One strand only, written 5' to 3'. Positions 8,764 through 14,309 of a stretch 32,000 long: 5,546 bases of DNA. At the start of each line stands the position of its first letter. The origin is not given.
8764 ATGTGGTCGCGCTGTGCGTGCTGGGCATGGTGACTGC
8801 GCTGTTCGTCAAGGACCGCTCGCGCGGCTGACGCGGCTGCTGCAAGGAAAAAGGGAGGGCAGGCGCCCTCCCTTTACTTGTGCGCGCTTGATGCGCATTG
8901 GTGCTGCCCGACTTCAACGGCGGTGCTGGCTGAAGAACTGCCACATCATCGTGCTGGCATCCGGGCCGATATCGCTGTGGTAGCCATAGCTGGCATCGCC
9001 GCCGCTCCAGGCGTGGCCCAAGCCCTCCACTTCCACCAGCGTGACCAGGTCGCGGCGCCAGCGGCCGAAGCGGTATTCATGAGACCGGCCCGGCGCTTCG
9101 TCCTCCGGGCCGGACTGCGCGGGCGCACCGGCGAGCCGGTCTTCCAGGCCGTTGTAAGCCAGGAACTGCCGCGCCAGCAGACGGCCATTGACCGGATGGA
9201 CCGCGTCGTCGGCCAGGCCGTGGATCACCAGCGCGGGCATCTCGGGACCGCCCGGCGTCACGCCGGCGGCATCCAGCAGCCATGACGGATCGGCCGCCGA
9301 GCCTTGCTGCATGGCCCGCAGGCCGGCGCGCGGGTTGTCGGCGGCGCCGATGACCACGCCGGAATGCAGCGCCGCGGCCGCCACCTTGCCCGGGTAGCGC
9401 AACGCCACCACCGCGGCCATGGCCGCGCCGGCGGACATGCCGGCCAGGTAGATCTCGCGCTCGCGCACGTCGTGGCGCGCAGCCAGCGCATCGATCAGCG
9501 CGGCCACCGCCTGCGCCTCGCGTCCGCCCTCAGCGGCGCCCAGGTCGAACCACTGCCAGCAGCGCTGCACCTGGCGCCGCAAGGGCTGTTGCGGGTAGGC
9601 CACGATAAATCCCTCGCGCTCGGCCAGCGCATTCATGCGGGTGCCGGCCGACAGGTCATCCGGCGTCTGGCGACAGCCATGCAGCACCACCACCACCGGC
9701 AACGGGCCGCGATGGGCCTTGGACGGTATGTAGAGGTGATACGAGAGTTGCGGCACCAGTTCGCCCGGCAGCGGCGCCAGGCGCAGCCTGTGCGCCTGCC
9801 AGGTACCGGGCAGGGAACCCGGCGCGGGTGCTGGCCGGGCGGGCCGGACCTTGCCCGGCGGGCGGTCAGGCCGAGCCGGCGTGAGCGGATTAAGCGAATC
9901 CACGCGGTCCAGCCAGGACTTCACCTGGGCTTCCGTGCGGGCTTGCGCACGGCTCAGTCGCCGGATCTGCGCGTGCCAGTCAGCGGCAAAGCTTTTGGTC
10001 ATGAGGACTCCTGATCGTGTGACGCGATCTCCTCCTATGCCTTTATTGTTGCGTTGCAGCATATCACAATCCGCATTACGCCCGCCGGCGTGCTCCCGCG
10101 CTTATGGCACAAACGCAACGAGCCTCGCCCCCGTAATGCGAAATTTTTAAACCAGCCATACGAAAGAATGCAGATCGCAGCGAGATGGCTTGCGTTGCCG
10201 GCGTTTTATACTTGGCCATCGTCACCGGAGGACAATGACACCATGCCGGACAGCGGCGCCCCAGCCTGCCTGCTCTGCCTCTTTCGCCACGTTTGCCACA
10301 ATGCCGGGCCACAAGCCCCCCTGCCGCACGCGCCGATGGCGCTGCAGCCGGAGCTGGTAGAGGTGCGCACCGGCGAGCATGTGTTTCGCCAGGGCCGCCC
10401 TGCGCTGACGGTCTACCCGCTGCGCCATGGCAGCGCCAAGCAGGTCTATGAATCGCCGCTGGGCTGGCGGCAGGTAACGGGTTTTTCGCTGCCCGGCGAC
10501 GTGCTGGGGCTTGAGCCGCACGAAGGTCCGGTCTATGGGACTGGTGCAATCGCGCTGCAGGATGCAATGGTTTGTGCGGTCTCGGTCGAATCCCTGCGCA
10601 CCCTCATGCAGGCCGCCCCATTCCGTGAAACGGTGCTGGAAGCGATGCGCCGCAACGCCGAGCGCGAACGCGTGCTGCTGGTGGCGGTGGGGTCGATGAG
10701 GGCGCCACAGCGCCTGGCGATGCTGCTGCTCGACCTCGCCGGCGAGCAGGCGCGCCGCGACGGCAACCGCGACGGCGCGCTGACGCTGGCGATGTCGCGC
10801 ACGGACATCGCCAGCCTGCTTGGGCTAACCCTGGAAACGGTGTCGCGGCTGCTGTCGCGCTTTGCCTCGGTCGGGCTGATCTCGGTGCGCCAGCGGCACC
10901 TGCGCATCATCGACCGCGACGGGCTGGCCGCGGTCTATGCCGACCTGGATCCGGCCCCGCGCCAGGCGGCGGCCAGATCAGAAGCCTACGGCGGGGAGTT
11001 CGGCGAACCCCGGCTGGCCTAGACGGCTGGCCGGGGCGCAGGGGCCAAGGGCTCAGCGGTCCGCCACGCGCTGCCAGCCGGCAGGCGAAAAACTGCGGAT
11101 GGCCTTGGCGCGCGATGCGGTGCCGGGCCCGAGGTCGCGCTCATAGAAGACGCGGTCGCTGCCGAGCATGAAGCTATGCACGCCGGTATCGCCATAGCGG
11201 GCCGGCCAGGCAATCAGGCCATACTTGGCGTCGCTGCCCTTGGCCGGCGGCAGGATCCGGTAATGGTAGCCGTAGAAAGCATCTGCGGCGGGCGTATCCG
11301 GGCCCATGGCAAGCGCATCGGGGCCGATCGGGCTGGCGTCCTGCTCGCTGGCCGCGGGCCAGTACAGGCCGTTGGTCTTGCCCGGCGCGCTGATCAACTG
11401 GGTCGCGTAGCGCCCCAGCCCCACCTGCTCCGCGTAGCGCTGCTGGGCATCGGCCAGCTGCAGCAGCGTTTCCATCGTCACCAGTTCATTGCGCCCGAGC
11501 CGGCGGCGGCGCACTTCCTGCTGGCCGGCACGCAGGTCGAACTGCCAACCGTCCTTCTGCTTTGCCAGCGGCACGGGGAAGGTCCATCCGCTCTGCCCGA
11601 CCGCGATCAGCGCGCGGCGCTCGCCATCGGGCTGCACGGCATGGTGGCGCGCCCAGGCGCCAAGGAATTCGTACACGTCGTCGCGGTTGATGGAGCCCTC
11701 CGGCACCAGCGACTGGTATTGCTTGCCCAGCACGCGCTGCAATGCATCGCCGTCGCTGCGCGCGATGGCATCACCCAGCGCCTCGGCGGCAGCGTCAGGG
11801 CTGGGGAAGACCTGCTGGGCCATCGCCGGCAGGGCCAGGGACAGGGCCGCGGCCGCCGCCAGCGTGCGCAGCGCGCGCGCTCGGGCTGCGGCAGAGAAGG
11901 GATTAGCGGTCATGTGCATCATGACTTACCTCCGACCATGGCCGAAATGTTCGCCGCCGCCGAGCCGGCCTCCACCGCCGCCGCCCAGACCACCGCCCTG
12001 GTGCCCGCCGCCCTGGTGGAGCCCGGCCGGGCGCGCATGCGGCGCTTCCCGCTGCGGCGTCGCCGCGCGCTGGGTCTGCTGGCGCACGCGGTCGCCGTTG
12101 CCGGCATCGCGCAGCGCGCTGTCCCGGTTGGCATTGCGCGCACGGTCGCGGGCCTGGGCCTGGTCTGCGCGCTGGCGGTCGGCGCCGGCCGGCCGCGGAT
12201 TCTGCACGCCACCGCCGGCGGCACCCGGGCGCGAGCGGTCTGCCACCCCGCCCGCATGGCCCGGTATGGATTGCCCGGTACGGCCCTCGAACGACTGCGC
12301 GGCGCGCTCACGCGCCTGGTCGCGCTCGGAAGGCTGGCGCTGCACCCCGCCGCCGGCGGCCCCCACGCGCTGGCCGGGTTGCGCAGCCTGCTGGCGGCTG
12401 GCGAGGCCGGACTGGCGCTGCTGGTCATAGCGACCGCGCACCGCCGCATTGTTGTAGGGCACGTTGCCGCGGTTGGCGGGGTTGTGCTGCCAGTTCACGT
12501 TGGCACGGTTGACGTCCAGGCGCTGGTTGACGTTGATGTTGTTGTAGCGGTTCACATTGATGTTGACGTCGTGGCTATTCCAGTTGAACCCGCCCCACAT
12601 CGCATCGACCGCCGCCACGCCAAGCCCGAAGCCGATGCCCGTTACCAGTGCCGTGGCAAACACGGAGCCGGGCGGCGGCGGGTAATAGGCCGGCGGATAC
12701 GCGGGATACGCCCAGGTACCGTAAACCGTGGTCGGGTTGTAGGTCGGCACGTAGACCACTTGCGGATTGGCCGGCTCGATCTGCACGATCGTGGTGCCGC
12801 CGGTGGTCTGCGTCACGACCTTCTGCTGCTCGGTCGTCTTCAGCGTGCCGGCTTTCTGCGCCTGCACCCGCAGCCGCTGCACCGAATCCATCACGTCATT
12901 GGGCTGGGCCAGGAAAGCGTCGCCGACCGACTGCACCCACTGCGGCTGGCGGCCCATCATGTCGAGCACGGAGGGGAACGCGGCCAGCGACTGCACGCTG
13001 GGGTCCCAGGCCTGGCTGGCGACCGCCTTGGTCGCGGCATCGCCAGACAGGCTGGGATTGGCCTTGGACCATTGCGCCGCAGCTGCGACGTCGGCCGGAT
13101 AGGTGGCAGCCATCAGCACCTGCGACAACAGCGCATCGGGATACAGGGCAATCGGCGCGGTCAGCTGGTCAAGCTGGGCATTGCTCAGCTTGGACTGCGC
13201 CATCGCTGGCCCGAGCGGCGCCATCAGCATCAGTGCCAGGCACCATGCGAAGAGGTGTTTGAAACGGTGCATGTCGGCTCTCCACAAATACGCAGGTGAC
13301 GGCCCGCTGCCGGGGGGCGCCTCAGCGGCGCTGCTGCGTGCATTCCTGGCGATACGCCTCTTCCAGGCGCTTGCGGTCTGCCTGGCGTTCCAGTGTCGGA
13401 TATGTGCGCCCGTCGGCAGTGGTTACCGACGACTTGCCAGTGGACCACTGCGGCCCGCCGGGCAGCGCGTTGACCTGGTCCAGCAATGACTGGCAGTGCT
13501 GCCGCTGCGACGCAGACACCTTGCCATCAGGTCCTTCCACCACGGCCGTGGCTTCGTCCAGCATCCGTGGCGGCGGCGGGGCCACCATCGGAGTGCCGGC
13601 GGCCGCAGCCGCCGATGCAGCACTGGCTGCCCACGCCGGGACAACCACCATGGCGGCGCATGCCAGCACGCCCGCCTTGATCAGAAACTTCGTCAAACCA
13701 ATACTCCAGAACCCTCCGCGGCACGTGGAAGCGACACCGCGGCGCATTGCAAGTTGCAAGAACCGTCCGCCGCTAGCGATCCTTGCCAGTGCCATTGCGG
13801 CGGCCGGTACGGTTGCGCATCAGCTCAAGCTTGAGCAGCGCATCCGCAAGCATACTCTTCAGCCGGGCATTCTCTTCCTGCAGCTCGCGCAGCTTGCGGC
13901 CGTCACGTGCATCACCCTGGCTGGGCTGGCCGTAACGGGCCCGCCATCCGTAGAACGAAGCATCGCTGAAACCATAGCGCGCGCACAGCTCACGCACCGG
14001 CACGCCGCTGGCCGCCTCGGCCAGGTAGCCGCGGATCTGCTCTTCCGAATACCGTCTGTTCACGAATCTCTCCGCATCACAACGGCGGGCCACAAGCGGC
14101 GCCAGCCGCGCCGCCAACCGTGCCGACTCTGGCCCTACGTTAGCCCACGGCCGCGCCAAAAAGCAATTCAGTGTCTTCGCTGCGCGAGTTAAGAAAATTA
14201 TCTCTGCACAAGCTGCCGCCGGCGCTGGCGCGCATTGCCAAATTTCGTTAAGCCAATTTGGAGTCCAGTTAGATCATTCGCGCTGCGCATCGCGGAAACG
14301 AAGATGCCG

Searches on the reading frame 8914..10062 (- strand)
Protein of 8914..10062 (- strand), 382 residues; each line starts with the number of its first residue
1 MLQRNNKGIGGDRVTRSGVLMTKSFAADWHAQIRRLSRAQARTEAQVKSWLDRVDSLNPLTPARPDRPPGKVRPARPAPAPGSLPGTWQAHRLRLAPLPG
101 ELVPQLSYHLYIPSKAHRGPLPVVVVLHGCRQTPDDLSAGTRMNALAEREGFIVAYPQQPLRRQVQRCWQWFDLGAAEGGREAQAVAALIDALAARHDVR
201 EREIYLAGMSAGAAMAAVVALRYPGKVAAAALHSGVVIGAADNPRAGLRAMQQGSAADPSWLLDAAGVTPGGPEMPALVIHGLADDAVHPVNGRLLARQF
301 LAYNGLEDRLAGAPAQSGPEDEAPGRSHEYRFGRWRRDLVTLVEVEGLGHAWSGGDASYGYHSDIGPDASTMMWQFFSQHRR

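Call 39: search_protein_families(library=pfam, proteins=[window:8914-10062:-], max_evalue=0.001)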
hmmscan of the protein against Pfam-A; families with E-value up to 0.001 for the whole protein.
window:8914-10062:- (382 aa): 8 families
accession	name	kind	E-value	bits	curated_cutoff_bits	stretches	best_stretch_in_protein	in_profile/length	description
PF10503.15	Esterase_PHB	-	8.4e-56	189.1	23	1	106-310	1-205/219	Esterase PHB depolymerase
PF00756.26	Esterase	-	1.6e-08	35.1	22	1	109-237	11-150/251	Putative esterase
PF00326.27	Peptidase_S9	-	2.3e-07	31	22.6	1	149-297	12-167/213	Prolyl oligopeptidase family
PF02230.22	Abhydrolase_2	-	4.7e-07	30.3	23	1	122-239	15-142/217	Phospholipase/Carboxylesterase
PF12146.15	Hydrolase_4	-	1.2e-05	25.2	27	1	186-251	62-126/239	Serine aminopeptidase, S33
PF20434.5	BD-FAE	-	0.00011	22.3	26.8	0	110-222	3-109/215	BD-FAE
PF00561.26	Abhydrolase_1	-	0.0002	21.5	25.8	0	199-262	66-124/245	alpha/beta hydrolase fold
PF02129.25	Peptidase_S15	-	0.00079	19.6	23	0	106-237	5-130/262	X-Pro dipeptidyl-peptidase (S15 family)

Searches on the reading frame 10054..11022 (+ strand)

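Call 39: search_protein_families(library=pfam, proteins=[window:10054-11022:+], max_evalue=0.001)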
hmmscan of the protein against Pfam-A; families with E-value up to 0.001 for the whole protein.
window:10054-11022:+ (322 aa): 3 families
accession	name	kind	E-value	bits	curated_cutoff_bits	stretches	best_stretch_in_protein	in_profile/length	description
PF13545.12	HTH_Crp_2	-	1.3e-18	67.2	27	1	219-293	1-69/70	Crp-like helix-turn-helix domain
PF00325.26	Crp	-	8.7e-12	45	21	1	245-276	1-32/32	Bacterial regulatory proteins, crp family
PF00027.35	cNMP_binding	-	1.5e-08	34.9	27.5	1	102-186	2-87/89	Cyclic nucleotide-binding domain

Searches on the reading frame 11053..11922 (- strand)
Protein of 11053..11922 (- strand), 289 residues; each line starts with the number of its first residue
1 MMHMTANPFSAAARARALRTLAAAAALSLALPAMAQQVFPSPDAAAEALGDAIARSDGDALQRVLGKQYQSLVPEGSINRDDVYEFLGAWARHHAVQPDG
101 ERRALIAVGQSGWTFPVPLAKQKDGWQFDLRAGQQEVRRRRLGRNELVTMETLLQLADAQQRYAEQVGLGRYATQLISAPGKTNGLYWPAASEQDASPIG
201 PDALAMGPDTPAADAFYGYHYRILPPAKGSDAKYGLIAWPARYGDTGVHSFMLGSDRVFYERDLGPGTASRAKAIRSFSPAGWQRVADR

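Call 39: search_protein_families(library=pfam, proteins=[window:11053-11922:-], max_evalue=0.001)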
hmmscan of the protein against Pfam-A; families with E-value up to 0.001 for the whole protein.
window:11053-11922:- (289 aa): 1 family
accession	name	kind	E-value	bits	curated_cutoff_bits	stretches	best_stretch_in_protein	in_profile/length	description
PF11453.13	DUF2950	-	3e-88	296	20.2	1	36-286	1-274/274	Protein of unknown function (DUF2950)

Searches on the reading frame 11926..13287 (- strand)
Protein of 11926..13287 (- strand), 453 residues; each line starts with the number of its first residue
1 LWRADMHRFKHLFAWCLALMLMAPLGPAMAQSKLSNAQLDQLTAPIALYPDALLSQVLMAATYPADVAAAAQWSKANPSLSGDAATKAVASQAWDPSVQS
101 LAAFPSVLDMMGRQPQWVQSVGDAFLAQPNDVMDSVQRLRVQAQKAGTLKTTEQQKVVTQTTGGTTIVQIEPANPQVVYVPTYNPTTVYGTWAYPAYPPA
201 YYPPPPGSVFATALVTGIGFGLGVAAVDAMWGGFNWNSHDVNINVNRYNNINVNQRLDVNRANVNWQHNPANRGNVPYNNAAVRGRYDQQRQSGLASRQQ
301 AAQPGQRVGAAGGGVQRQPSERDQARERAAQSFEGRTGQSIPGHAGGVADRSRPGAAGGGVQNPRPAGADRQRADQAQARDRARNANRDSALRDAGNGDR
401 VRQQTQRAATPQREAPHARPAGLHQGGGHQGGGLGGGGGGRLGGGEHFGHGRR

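Call 39: search_protein_families(library=pfam, proteins=[window:11926-13287:-], max_evalue=0.001)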
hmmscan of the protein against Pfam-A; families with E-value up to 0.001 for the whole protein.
window:11926-13287:- (453 aa): 1 family
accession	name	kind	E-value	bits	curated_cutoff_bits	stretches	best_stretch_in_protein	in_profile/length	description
PF11737.13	DUF3300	-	5.6e-88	294.7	25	1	36-268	2-227/227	Protein of unknown function (DUF3300)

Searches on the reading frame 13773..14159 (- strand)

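Call 39: search_protein_families(library=pfam, proteins=[window:13773-14159:-], max_evalue=0.001)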
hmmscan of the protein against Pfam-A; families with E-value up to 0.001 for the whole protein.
window:13773-14159:- (128 aa): 3 families
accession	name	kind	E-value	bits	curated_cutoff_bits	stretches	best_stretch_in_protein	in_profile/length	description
PF01527.26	HTH_Tnp_1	-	1e-16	61.3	24.1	1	34-105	4-75/75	Transposase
PF13518.12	HTH_28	-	5.1e-05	23.7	25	1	48-78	8-38/52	Helix-turn-helix domain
PF13384.12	HTH_23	-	0.00065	19.9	24.6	0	43-76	7-41/50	Homeodomain-like domain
